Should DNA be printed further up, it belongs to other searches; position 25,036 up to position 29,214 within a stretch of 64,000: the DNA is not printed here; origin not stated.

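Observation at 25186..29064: About 1290-aa Sec-exported protein ending in a J-domain-like HPD module: candidate host-Hsp70-targeting effector or surface protein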

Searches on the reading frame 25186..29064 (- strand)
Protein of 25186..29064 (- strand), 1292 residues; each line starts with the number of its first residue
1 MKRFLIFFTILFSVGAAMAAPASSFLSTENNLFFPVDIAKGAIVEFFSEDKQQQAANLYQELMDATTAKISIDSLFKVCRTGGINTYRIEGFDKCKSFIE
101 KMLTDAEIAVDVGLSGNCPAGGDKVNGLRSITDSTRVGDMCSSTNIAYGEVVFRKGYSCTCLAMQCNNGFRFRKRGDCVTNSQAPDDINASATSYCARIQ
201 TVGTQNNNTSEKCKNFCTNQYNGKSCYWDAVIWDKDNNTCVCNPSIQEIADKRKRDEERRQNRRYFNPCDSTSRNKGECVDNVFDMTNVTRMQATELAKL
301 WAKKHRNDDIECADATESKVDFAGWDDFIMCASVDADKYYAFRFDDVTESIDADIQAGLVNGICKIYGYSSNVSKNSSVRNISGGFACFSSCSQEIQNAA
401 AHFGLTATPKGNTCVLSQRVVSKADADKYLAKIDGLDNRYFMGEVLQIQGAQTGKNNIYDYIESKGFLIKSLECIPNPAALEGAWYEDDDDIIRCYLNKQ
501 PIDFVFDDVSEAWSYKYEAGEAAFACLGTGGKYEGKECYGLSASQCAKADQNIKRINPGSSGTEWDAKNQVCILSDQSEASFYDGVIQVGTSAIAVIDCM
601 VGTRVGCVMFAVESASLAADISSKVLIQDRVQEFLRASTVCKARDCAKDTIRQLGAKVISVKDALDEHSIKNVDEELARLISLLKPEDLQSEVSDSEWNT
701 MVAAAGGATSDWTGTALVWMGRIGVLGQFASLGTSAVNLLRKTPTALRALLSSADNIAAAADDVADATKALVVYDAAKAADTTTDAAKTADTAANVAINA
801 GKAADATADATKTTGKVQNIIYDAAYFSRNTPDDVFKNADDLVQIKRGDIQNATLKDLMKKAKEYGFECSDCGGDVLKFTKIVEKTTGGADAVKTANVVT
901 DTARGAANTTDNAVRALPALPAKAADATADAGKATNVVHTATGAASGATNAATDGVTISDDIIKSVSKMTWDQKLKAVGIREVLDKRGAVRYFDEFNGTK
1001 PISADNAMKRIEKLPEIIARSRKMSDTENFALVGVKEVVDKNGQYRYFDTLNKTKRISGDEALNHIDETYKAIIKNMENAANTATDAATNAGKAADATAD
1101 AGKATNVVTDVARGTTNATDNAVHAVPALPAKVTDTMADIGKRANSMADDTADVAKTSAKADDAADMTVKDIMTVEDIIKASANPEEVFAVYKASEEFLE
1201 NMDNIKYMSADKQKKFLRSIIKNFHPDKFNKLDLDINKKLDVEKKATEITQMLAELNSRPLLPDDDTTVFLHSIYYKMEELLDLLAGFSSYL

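Call 5: search_protein_families(library=pfam, proteins=[window:25186-29064:-], max_evalue=1)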
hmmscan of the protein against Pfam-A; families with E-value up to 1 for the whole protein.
window:25186-29064:- (1292 aa): 2 families
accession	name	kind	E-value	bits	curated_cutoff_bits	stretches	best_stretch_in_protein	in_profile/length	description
PF02670.22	DXP_reductoisom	-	0.032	15.3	21.7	1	723-804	1-83/129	1-deoxy-D-xylulose 5-phosphate reductoisomerase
PF06644.16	ATP11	-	0.073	13.3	22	0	252-310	64-122/271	ATP11 protein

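Call 6: search_protein_families(library=ncbifam, proteins=[window:25186-29064:-], max_evalue=1)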
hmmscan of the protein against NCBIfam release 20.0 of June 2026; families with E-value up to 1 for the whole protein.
window:25186-29064:- (1292 aa): 0 families

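Call 10: find_homologous_proteins(query=window:25186-29064:-, max_evalue=0.001)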
Query window:25186-29064:- (1292 aa): 58 proteins with E <= 0.001 among 6920 candidates.
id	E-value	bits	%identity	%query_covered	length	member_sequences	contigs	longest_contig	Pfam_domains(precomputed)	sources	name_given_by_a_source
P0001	0.0e+0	2297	90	86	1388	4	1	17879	-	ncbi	-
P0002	0.0e+0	1211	64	61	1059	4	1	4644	-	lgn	-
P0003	0.0e+0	1203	65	60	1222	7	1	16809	-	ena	-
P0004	0.0e+0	1200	62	63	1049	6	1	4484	-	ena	-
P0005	0.0e+0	1187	62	62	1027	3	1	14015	-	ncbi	-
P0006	0.0e+0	1172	64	60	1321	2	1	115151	-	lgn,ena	-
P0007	0.0e+0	1131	62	60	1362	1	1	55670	-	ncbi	-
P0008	3.2e-228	779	44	72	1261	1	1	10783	-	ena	-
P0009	7.9e-220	751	37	83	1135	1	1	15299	PF08789.16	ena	-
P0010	8.1e-210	718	38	77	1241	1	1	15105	-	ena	-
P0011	1.2e-205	704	45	64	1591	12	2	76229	-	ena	-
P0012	9.9e-205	701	45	63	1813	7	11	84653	-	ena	-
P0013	1.7e-203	697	45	63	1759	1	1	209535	-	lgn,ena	-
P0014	4.0e-203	696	43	64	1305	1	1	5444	-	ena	-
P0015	9.6e-202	691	37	91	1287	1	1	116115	-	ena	-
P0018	1.2e-199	684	45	63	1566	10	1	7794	-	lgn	-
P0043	2.5e-187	644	42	66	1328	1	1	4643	PF03536.22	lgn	-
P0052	5.7e-120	420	30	86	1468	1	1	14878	PF03536.22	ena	-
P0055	6.4e-87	311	29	59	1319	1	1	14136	-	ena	-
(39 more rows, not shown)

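Call 21: search_protein_families(library=pfam, proteins=[P0003, P0011, P0043, P0052, P0010, P0018, P0055], max_evalue=0.1)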
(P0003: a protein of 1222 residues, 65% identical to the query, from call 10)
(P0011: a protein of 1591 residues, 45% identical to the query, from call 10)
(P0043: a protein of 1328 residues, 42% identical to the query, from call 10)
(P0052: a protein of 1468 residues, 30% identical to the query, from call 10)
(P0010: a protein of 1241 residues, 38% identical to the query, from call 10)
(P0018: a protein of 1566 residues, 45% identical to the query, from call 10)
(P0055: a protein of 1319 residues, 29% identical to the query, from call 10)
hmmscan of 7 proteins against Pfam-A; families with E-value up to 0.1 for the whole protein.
P0003 (1222 aa): 0 families

P0011 (1591 aa): 1 family
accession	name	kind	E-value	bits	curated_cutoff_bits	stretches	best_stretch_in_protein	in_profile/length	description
PF22096.1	TagH_C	-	0.086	13.8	27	0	454-506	2-57/107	Teichoic acid transporter subunit TagH C-terminal domain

P0043 (1328 aa): 2 families
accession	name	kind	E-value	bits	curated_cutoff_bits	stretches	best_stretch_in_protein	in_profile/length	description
PF10145.14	PhageMin_Tail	-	0.00019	21.8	33.2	0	882-993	2-120/201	Phage-related minor tail protein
PF03536.20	VRP3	-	0.012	15.6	25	1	912-1021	98-212/240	Salmonella virulence-associated 28kDa protein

P0052 (1468 aa): 0 families

P0010 (1241 aa): 1 family
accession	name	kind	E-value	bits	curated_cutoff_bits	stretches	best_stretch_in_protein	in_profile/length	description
PF07362.18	CcdA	-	0.003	18.3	22.4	1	1020-1068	15-62/71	Post-segregation antitoxin CcdA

P0018 (1566 aa): 0 families

P0055 (1319 aa): 0 families
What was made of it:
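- Closest known: MARTX-type multi-effector toxins. Different: There are no MARTX repeats, no cysteine protease domain and no type I secretion signal; Pfam finds nothing (calls 5, 21).
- Tried and rejected: Pfam on seven representatives of other tail classes found nothing; the PF03536 (VRP3) and PF08789 hits stored in the database fall on low-complexity linker (calls 10, 21).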

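Call 25: find_encoding_contigs(protein=P0002, flank=10000, max_places=3)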
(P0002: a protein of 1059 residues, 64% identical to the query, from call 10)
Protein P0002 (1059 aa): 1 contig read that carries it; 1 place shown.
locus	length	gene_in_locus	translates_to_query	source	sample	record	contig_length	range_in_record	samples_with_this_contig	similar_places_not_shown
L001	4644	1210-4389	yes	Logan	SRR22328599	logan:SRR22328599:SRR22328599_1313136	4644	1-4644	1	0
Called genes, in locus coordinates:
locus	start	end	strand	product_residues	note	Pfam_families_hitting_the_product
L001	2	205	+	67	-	?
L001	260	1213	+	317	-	-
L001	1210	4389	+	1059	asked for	-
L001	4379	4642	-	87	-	?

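Call 35: find_related_loci(query=A3, collection=genome_contigs, flank=10000)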
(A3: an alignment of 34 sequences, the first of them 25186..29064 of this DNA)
Query A3 (1292 aa) in genome_contigs; peptide patterns used: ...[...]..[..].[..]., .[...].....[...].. (x = any residue, [..] = any of these).
147 stretches matched a pattern; 52 encode a relative of the query (tblastn E <= 1e-3); 52 distinct loci.
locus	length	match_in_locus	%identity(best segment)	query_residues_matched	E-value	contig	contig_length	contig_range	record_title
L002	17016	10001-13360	90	1-1106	0e+0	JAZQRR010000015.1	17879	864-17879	MAG: Candidatus Enterousia sp. isolate T1900045224_TC20190220.MAGScoT_cleanbin_000015 SGB_5385_k141_2876921, whole genom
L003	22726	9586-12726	62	1-1266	0e+0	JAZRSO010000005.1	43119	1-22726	MAG: Candidatus Enterousia sp. isolate T1900045346_YK20190036.MAGScoT_cleanbin_000031 SGB_6715_k141_610992, whole genome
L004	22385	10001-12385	45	1-812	0e+0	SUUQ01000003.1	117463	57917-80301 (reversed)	MAG: Alphaproteobacteria bacterium isolate SIG50 NODE_3727_length_117463_cov_8.411016, whole genome shotgun sequence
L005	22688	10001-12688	42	20-925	0e+0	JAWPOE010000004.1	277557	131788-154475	MAG: Alphaproteobacteria bacterium isolate KA0040-166 k141_717157, whole genome shotgun sequence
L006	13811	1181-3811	37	1-911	4e-173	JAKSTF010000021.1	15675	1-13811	MAG: Alphaproteobacteria bacterium isolate Horse_feces300 MAG300_21, whole genome shotgun sequence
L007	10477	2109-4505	45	1-813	0e+0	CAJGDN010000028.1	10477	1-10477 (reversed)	MAG: uncultured Alphaproteobacteria bacterium isolate MAG63 genome assembly, contig: k141_292115_length_10477_cov_12.987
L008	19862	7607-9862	46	1-767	0e+0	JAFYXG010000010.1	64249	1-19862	MAG: Alphaproteobacteria bacterium isolate RGIG7505 Water_buffalos_Colon.Co__c1009779, whole genome shotgun sequence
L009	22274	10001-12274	37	1-764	5e-144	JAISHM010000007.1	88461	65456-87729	MAG: Rickettsiales bacterium isolate Hm464_bin176 k119_1261560, whole genome shotgun sequence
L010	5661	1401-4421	39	22-1166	4e-143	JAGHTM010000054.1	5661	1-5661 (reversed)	MAG: Candidatus Enterousia merdequi isolate E3_MB2_90 c_000001004459, whole genome shotgun sequence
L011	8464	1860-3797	40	118-767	6e-141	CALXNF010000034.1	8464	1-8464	MAG: uncultured Alphaproteobacteria bacterium isolate E02__bin305 genome assembly, contig: E02__k127_5776294, whole geno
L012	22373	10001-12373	64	1-774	0e+0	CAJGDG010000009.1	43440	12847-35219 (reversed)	MAG: uncultured Alphaproteobacteria bacterium isolate MAG60 genome assembly, contig: k141_8987964_length_43440_cov_14.13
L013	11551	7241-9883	36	1-918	1e-162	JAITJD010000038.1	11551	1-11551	MAG: Rickettsiales bacterium isolate Pcl387_bin15 k119_851321, whole genome shotgun sequence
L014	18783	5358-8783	30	1-1100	1e-116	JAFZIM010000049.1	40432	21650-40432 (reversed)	MAG: Alphaproteobacteria bacterium isolate RGIG7797 Water_buffalos_Reticulum-1__c485577, whole genome shotgun sequence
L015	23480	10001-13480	31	1-1181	9e-107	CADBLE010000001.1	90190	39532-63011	MAG: uncultured proteobacterium isolate RUG14070 genome assembly, contig: RUG14070_asm_1, whole genome shotgun sequence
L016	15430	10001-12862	32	10-1150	3e-106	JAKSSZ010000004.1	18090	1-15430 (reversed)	MAG: Alphaproteobacteria bacterium isolate Horse_feces294 MAG294_4, whole genome shotgun sequence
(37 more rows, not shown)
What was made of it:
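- Enterousia MAGs from animal and human guts (call 35).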

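Call 53: search_solved_structures(query=A3, max_evalue=1, show_alignments=2)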
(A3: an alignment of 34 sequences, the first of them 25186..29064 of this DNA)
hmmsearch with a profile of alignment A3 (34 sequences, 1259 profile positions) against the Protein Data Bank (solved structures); distinct sequences matched with E-value up to 1: 15.
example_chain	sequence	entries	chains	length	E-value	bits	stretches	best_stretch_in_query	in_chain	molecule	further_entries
6tik_C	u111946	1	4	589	0.0062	17.9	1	862-1089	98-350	Capsid protein,Putative adhesin/invasin,Capsid protein,Factor H-binding protein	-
4zkp_A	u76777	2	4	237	0.065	14.5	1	1050-1197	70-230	Tail needle protein gp26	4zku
6t9i_I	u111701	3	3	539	0.092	14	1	906-1224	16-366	Transcription initiation factor TFIID subunit 12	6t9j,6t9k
9e5c_4u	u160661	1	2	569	0.15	13.3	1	721-882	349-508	TbRSP63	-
9n9f_S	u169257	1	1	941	0.15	13.3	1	839-1135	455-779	Inner centromere protein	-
9si3_N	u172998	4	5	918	0.16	13.2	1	838-1135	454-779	Inner centromere protein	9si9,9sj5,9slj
6uxv_C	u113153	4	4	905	0.16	13.2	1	975-1099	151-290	SWI/SNF chromatin-remodeling complex subunit SNF5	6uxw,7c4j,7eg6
7egm_C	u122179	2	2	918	0.16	13.2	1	975-1099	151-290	SWI/SNF chromatin-remodeling complex subunit SNF5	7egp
8t1i_J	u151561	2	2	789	0.16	13.2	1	998-1092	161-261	Mediator of RNA polymerase II transcription subunit 15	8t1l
7emf_O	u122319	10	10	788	0.23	12.7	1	999-1094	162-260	Mediator of RNA polymerase II transcription subunit 15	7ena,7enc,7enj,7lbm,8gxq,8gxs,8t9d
6u1s_A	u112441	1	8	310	0.23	12.7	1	754-899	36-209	de novo designed 16-helix transmembrane nanopore, TMHC8_R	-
5vtl_A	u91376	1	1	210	0.51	11.6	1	770-875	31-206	Tb427.07.360- putative uncharacterized metacyclic invariant surface protein from Trypanoso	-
9dzw_A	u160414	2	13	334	0.54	11.5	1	754-891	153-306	CalC6_3 with DHR extension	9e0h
2i1j_A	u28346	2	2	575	0.67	11.2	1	850-1074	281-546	Moesin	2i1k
8j0s_d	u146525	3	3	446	0.74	11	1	749-846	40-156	Multifunctional fusion protein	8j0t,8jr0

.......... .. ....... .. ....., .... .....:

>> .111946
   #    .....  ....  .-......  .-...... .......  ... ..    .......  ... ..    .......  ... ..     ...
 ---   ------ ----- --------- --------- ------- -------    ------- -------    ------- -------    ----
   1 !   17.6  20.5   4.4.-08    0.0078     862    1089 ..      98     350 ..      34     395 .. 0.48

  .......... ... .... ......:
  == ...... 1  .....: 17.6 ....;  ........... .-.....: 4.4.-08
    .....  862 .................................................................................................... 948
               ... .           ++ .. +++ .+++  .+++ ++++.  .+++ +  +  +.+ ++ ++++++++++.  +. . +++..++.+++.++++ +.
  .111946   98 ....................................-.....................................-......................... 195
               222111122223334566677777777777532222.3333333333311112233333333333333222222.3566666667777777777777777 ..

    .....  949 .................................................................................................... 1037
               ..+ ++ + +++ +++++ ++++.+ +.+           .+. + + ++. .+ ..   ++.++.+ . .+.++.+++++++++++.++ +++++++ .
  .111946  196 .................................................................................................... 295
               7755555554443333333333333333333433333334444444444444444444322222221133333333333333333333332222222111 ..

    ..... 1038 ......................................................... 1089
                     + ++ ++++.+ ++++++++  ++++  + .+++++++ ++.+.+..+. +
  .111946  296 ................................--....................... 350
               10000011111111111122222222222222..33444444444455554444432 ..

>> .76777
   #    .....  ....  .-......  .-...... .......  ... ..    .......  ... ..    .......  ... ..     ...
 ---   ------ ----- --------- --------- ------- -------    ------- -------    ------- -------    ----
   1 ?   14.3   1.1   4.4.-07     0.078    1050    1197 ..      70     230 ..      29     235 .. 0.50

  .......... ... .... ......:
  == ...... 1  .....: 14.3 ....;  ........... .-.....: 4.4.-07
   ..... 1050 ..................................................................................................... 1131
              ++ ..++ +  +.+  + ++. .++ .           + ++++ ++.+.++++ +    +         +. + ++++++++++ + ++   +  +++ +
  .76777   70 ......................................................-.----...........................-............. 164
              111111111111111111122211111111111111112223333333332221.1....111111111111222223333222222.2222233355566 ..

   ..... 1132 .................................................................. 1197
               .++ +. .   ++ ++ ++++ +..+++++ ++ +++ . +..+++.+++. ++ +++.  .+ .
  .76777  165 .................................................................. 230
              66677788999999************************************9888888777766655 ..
